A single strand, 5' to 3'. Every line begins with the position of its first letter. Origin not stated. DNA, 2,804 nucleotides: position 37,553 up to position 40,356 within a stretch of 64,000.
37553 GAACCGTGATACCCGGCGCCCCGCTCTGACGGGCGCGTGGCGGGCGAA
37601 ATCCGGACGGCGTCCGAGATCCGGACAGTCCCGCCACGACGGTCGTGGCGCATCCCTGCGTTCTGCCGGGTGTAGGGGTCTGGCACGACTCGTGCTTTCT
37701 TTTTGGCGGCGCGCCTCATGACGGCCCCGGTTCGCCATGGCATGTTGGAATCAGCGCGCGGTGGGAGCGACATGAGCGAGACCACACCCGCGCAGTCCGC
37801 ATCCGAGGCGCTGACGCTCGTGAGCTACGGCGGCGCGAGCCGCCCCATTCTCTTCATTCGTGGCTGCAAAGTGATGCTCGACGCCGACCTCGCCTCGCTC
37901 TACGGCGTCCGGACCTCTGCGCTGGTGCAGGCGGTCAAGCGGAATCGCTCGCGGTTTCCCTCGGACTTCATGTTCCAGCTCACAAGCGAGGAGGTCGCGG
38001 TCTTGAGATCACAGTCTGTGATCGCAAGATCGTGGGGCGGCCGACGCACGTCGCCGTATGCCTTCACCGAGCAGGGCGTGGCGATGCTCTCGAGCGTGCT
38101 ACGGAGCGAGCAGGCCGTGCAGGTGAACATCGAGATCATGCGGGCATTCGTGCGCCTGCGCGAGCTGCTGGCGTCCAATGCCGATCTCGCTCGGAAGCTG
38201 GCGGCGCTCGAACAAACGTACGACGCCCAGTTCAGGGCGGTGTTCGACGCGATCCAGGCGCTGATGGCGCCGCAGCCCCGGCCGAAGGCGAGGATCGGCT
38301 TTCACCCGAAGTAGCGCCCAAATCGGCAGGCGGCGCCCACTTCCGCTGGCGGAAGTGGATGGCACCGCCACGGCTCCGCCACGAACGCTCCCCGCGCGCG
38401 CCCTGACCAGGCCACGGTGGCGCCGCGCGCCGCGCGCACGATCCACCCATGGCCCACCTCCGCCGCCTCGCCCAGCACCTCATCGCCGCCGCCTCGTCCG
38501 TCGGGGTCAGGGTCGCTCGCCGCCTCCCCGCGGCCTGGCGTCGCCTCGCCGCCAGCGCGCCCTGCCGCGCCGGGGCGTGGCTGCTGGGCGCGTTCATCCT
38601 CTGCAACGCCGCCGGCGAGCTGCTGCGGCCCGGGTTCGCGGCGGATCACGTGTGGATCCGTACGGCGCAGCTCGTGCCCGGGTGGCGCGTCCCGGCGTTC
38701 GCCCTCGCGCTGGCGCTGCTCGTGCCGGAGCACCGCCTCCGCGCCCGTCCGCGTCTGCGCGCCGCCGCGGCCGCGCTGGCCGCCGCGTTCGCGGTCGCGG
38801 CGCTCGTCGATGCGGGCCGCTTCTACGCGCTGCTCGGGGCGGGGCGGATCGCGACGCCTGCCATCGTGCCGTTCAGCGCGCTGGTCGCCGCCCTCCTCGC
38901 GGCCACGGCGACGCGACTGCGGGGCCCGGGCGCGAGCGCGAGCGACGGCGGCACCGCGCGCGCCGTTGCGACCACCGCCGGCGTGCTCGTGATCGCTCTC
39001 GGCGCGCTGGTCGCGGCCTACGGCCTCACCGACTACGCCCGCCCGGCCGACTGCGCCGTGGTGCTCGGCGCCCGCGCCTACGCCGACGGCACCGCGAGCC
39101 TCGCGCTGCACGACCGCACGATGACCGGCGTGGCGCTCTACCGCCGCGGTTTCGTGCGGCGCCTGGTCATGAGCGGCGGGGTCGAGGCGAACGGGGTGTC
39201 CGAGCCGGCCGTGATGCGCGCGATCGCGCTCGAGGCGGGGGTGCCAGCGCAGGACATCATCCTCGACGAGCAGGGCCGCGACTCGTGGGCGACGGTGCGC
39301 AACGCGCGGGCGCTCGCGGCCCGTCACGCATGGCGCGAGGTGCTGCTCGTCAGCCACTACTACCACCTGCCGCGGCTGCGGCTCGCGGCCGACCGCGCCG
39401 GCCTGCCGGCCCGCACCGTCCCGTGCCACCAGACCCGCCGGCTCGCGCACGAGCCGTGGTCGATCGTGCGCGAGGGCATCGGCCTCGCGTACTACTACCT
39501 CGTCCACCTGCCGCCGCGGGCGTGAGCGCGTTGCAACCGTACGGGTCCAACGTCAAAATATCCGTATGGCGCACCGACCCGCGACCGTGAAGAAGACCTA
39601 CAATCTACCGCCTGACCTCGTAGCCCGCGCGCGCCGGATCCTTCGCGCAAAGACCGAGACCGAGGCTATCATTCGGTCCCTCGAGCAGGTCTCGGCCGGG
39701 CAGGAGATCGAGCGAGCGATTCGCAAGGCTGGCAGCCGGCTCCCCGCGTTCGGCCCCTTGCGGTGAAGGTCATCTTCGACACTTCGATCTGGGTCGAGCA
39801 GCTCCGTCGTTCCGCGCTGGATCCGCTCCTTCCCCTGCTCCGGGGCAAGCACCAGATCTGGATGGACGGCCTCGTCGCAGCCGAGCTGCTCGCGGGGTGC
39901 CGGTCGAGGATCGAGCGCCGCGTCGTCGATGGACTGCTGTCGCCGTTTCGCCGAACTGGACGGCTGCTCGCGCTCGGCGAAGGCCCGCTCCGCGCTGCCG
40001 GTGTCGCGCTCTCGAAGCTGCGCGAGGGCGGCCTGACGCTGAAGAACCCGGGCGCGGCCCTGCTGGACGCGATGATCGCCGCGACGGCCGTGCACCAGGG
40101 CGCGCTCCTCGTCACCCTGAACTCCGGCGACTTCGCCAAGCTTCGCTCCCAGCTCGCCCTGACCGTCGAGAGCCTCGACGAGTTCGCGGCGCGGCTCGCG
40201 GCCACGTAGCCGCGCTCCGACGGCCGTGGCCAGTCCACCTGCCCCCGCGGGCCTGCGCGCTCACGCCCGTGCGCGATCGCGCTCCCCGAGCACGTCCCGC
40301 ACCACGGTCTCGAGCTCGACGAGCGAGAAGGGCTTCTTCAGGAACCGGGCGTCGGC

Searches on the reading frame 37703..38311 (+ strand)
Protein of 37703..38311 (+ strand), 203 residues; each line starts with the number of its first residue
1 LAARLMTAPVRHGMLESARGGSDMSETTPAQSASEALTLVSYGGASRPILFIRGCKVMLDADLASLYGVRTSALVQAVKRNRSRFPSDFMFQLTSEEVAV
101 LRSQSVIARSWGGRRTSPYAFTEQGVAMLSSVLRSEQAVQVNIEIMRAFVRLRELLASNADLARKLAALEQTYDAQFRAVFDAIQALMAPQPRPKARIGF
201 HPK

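Call 103: search_protein_families(library=pfam, proteins=[window:37703-38311:+], max_evalue=0.001)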
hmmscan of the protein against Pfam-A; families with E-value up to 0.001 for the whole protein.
window:37703-38311:+ (203 aa): 1 family
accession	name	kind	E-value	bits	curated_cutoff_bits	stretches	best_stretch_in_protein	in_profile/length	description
PF10543.14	ORF6N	-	7.2e-34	116.4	27.8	1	49-132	3-86/86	ORF6N domain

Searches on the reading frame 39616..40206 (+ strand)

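Call 103: search_protein_families(library=pfam, proteins=[window:39616-40206:+], max_evalue=0.001)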
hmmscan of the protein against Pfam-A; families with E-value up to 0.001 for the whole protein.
window:39616-40206:+ (197 aa): 1 family
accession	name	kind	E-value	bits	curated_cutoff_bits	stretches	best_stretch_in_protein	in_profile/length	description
PF01850.27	PIN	-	3.4e-09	37.8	23.6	1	52-176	1-117/120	PIN domain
